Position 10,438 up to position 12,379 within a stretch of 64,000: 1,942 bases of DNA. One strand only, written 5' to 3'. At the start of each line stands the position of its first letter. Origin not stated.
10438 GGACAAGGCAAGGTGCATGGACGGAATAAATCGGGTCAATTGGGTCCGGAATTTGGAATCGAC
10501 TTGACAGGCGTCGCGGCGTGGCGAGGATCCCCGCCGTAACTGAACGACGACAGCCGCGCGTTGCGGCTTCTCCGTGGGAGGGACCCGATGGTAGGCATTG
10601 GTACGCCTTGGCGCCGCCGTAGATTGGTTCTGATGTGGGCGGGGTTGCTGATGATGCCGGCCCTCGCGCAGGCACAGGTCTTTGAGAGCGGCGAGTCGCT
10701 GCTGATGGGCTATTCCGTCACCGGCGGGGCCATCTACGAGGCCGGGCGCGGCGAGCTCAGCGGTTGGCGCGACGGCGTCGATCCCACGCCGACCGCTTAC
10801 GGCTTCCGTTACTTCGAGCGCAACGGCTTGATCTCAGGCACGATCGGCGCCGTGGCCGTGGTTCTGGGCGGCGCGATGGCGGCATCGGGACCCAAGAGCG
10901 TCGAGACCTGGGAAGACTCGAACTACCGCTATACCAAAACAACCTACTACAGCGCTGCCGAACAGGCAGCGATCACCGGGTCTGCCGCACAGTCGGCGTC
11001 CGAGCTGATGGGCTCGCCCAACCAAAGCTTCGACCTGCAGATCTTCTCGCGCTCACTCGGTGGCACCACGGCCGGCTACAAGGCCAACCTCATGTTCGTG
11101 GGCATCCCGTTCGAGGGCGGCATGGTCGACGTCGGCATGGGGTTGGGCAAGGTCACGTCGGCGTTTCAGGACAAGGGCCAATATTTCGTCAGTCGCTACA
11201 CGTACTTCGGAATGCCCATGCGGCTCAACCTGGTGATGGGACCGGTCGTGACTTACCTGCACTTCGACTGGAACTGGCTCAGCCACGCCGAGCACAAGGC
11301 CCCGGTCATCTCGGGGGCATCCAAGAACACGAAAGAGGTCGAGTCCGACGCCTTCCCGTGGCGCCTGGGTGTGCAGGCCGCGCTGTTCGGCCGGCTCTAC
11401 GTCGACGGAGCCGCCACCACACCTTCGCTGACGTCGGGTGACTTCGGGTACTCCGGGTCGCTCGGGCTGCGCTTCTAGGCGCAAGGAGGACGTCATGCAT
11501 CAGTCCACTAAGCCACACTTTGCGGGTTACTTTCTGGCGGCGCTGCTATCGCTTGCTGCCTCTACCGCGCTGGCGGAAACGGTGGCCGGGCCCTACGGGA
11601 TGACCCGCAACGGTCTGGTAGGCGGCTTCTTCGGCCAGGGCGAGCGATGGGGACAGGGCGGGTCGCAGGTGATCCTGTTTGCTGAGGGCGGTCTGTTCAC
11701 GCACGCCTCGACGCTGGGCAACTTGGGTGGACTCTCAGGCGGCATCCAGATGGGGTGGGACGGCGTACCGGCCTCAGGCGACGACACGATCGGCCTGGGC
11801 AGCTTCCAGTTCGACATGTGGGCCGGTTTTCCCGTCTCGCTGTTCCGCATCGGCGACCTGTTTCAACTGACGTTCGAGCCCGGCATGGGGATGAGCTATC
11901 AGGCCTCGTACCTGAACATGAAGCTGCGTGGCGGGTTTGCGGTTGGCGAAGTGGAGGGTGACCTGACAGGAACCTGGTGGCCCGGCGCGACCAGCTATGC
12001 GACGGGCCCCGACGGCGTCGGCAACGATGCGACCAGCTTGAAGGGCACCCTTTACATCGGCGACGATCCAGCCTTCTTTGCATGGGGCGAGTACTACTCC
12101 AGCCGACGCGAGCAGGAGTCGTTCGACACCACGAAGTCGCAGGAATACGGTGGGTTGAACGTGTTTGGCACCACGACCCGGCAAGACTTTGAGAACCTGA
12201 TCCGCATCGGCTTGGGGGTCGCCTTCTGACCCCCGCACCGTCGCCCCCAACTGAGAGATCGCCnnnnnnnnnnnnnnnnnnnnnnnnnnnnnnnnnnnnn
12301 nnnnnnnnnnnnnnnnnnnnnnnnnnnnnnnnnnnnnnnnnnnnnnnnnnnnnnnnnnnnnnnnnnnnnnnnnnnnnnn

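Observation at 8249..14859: Envelope island: two Cys-repeat lipoproteins flank two OMP-like barrels and an L-domain-like lipoprotein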

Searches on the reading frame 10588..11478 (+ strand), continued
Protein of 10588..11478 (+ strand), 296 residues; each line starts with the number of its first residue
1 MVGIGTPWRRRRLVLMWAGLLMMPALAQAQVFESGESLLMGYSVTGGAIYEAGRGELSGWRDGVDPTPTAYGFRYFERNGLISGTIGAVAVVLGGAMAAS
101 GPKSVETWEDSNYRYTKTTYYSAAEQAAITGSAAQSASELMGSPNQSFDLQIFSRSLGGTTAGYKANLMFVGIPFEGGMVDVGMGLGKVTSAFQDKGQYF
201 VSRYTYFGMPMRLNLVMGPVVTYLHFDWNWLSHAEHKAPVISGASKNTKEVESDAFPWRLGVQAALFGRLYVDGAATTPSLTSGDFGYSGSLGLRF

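Call 74: fold_search(model_id=the predicted structure, library=pdb)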
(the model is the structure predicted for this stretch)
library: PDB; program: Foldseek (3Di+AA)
matches with E <= 10: 771; with E <= 0.001: 4
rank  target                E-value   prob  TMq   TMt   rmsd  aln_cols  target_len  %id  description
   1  3pgu                  3.9e-04  0.85  0.23  0.18  28.5       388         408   10  Phe3Glu mutant of EcFadL (released 2011-05-25)
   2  2iwv_A                7.4e-04  0.90  0.26  0.28  22.5       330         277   12  Structure of the monomeric outer membrane porin OmpG in the open and closed conformation (released 2006-08-14)
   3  5mdo_A                8.3e-04  0.66  0.21  0.19  22.3       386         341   12  Crystal structure of in vitro folded Chitoporin VhChip from Vibrio harveyi (crystal form I) (released 2017-12-20)
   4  3wi5                  9.7e-04  0.90  0.25  0.24  20.6       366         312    9  Crystal structure of the Loop 7 mutant PorB from Neisseria meningitidis serogroup B (released 2014-01-01)
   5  9oqa                  1.2e-03  0.98  0.34  0.19  21.1       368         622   11  Cryo-EM structure of AaaA, a Pseudomonas Aeruginosa autotransporter (released 2025-08-13)
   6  5o77                  1.4e-03  0.87  0.25  0.23  19.6       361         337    9  Klebsiella pneumoniae OmpK35 (released 2018-06-20)
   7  1im0                  1.5e-03  0.95  0.29  0.32  13.4       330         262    9  OUTER MEMBRANE PHOSPHOLIPASE A FROM ESCHERICHIA COLI N156A ACTIVE SITE MUTANT PH 8.3 (released 2001-10-03)
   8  3pf1_A                1.5e-03  0.66  0.22  0.18  25.6       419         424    8  E. coli FadL Asp348Ala mutant (released 2011-05-25)
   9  1ild                  1.6e-03  0.96  0.29  0.32  15.4       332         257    9  OUTER MEMBRANE PHOSPHOLIPASE A FROM ESCHERICHIA COLI N156A ACTIVE SITE MUTANT pH 4.6 (released 2001-10-03)
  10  5mdq_A                1.8e-03  0.44  0.20  0.18  22.5       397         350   10  Crystal structure of outer membrane expressed Chitoporin VhChip from Vibrio harveyi (released 2017-12-20)
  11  4kr8_A                1.9e-03  0.69  0.21  0.19  22.2       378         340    9  Salmonella typhi OmpF complex with Daunomycin (released 2014-05-28)
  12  3kvn_X                2.0e-03  0.95  0.30  0.17  15.6       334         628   10  Crystal structure of the full-length autotransporter EstA from Pseudomonas aeruginosa (released 2010-01-26)
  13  1tlw_A                2.0e-03  0.90  0.27  0.31  21.1       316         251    8  Tsx structure complexed with thymidine (released 2004-08-24)
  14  1qd5                  2.1e-03  0.94  0.29  0.32  15.6       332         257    9  OUTER MEMBRANE PHOSPHOLIPASE A FROM ESCHERICHIA COLI (released 1999-10-25)
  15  2x9k                  2.6e-03  0.82  0.27  0.29  22.1       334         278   11  Structure of a E.coli porin (released 2011-01-26)
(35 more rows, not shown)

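Call 82: search_protein_families(library=pfam, alignment_id=A1, max_evalue=0.5)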
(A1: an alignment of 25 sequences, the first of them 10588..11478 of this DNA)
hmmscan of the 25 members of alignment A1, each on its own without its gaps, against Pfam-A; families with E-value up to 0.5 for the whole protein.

A. member 1, window:10588-11478:+ (296 aa): 0 families

B. families by the number of members that match (of 25 scanned): 12 families
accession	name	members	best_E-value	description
PF06163.17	DUF977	1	0.039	Bacterial protein of unknown function (DUF977)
PF15855.10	DUF4726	1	0.057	Domain of unknown function (DUF4726)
PF13505.12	OMP_b-brl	1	0.064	Outer membrane protein beta-barrel domain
PF00376.29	MerR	1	0.083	MerR family regulatory protein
PF09105.16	SelB-wing_1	1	0.1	Elongation factor SelB, winged helix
PF06040.16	Adeno_E3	1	0.11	Adenovirus E3 protein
PF07425.16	Pardaxin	1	0.11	Pardaxin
PF07935.16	SSV1_ORF_D-335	1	0.14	ORF D-335-like protein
PF01311.25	Bac_export_1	1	0.22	Bacterial export proteins, family 1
PF10500.14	SR-25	1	0.22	Nuclear RNA-splicing-associated protein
PF14304.11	CSTF_C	1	0.25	Transcription termination and cleavage factor C-terminal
PF04956.18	TrbC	1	0.41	TrbC/VIRB2 pilin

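Call 90: find_related_loci(query=A2, collection=metagenome_contigs, flank=7000)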
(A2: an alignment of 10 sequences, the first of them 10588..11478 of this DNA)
Query A2 (296 aa) in metagenome_contigs; peptide patterns used: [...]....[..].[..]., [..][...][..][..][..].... (x = any residue, [..] = any of these).
100 stretches matched a pattern; 1 encode a relative of the query (tblastn E <= 1e-3); 1 distinct loci.
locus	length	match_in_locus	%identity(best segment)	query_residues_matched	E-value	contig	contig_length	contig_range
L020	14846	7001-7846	45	24-296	7e-74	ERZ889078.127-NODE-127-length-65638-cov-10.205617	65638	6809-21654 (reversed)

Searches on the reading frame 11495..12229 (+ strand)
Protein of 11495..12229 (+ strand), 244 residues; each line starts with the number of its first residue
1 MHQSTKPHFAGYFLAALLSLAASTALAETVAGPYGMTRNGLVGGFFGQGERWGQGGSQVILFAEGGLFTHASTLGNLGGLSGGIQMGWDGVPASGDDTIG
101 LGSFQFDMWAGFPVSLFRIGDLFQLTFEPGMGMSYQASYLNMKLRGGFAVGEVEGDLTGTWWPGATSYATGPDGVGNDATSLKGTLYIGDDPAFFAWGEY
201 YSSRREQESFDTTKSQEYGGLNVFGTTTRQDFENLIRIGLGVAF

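Call 6: search_protein_families(library=pfam, proteins=[window:11495-12229:+], max_evalue=1)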
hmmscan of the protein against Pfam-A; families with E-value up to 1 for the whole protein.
window:11495-12229:+ (244 aa): 0 families

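Call 7: search_protein_families(library=ncbifam, proteins=[window:11495-12229:+], max_evalue=1)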
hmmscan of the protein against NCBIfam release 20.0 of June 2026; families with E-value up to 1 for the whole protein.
window:11495-12229:+ (244 aa): 0 families

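Call 23: find_homologous_proteins(query=window:11495-12229:+, max_evalue=0.001)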
Query window:11495-12229:+ (244 aa): 2 proteins with E <= 0.001 among 911 candidates.
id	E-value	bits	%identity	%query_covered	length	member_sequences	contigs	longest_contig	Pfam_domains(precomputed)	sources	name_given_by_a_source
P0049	1.1e-153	528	97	100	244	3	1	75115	-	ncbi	ncbi:MAG: hypothetical protein ACOYOB_01975 [Myxococcota bacterium]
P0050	7.5e-134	463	85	100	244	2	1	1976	-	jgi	jgi:hypothetical protein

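Call 31: find_homologous_proteins(query=A3, max_evalue=0.001)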
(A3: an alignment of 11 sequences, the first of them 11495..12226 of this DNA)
Query A3 (11 sequences) (244 aa, profile of the alignment): 32 proteins with E <= 0.001 among 8000 candidates.
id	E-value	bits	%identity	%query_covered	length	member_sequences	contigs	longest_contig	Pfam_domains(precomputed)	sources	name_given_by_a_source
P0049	3.0e-93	330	97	100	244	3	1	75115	-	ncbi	ncbi:MAG: hypothetical protein ACOYOB_01975 [Myxococcota bacterium]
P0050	5.7e-93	329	85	100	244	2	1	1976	-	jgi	jgi:hypothetical protein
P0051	4.4e-69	251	26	83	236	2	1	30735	-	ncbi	-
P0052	4.9e-54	202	57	6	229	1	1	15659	-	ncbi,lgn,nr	ncbi:MAG TPA: hypothetical protein VHE35_34245 [Kofleriaceae bacterium]|nr:hypothetical protein [Kof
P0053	2.9e-44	170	-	-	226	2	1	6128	-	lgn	-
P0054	3.3e-42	163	-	-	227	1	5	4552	-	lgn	-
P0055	4.7e-42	162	26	23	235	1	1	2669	-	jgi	jgi:hypothetical protein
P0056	9.0e-41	158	-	-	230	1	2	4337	-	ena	-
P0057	1.8e-40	157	64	5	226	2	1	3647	-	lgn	-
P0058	5.4e-40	156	23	55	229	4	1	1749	-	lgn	-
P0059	7.5e-38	149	-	-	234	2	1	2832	-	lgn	-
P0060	1.7e-37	147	57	6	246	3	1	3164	-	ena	-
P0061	1.4e-36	144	42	10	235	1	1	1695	-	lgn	-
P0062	3.7e-35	140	27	24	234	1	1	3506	-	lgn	-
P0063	8.0e-35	139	-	-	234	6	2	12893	-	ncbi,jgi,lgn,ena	-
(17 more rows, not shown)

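Call 42: predict_structure(alignment_id=A4)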
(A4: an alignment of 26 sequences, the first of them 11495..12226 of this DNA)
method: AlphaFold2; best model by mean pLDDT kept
length: 244 residues; sequences in the alignment: 26
mean_pLDDT: 64.1   pTM: 0.60
mean pLDDT of the five models: 64.1, 62.3, 62.3, 59.0, 57.2
residues with pLDDT >= 90: 1; 70-90: 105; 50-70: 80; < 50: 58
segments of 3 or more residues with pLDDT < 50: 1-3, 18-37, 97-99, 172-174, 208-232
pLDDT, mean of each block of 10 residues (from residue 1): 49 54 34 48 78 74 73 59 83 55 78 80 82 79 82 78 68 59 68 58 55 39 37 64 73
secondary structure, 60 per line:
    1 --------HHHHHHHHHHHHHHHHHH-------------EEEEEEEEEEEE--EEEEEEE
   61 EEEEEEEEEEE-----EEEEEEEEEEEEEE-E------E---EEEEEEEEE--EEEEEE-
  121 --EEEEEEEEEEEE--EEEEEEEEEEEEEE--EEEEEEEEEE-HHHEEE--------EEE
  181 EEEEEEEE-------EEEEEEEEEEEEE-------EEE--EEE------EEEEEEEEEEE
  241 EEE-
elements in order: H9-26 E40-51 E54-71 E77-90 E103-111 E114-119 E123-134 E137-150 E153-162 E167-169 E178-188 E196-208 E216-218 E221-223 E230-243

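Call 83: search_protein_families(library=pfam, alignment_id=A4, max_evalue=0.5)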
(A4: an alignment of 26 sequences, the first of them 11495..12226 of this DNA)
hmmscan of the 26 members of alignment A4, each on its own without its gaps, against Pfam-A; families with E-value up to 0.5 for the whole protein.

A. member 1, window:11495-12226:+ (244 aa): 0 families

B. families by the number of members that match (of 26 scanned): 1 family
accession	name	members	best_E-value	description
PF15131.11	DUF4567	1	0.17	Domain of unknown function (DUF4567)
